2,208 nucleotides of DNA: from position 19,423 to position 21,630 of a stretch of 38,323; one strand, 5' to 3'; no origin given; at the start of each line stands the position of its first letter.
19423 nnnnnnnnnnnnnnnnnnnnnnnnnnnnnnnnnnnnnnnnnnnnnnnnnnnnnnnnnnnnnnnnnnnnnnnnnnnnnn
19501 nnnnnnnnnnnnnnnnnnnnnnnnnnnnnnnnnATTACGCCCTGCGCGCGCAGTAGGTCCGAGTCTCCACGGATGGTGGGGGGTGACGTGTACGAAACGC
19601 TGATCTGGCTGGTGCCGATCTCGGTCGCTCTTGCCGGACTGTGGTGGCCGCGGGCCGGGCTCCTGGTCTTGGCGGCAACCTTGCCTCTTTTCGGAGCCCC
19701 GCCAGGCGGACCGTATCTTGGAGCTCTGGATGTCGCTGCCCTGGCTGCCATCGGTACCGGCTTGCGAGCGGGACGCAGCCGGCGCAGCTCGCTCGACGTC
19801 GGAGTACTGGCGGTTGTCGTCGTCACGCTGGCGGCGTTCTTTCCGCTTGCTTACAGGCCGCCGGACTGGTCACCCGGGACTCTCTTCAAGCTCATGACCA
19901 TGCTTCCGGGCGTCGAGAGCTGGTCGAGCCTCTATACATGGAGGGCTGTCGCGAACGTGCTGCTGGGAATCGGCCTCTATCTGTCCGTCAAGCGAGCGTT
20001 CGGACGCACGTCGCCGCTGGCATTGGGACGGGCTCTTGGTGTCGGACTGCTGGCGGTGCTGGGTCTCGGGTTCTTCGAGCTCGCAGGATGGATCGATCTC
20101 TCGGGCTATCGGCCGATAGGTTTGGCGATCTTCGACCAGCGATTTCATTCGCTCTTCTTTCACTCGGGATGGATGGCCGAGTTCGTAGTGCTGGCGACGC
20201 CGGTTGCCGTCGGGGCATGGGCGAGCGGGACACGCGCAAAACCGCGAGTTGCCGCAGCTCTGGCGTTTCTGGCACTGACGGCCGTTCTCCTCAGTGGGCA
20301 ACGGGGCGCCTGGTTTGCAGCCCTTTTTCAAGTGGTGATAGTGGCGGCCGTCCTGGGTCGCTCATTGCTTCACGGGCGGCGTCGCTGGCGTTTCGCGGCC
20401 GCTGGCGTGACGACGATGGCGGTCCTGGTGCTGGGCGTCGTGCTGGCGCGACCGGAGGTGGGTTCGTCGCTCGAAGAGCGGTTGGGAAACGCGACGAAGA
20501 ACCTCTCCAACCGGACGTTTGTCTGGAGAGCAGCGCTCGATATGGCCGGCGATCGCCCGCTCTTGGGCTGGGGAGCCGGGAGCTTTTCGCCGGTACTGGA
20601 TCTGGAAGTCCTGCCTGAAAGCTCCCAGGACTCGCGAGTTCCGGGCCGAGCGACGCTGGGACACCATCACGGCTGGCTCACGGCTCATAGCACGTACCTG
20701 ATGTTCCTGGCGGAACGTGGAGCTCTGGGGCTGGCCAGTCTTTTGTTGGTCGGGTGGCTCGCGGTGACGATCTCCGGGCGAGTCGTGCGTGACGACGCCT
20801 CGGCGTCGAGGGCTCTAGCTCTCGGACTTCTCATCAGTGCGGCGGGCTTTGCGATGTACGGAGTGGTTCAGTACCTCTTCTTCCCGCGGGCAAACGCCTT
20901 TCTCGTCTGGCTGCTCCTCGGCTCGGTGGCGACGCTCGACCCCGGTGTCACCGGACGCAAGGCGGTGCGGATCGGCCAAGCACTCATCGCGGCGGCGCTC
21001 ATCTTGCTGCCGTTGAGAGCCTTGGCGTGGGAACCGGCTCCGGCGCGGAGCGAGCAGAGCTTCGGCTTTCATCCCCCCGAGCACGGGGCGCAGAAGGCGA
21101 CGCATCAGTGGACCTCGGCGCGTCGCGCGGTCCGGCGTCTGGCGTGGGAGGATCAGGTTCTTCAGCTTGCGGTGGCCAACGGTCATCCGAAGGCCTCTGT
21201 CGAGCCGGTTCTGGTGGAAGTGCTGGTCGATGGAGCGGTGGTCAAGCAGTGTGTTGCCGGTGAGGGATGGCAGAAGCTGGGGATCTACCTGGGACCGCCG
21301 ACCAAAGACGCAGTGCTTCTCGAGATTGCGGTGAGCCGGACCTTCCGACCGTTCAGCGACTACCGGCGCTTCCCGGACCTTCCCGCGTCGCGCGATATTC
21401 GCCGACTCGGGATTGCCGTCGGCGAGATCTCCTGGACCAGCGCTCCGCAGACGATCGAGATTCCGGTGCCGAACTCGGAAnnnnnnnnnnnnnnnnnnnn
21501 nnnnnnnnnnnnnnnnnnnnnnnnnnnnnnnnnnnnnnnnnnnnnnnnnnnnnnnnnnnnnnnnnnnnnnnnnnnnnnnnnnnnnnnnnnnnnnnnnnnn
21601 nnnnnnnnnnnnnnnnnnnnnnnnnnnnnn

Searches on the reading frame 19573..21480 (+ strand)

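Call 54: search_protein_families(library=pfam, proteins=[window:19573-21480:+], max_evalue=0.01)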
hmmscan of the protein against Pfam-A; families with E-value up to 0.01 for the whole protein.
window:19573-21480:+ (636 aa): 1 family
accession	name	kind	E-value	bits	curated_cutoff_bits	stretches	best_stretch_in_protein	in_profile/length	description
PF04932.20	Wzy_C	-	8.9e-18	64.9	31.7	1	230-390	2-148/149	O-Antigen ligase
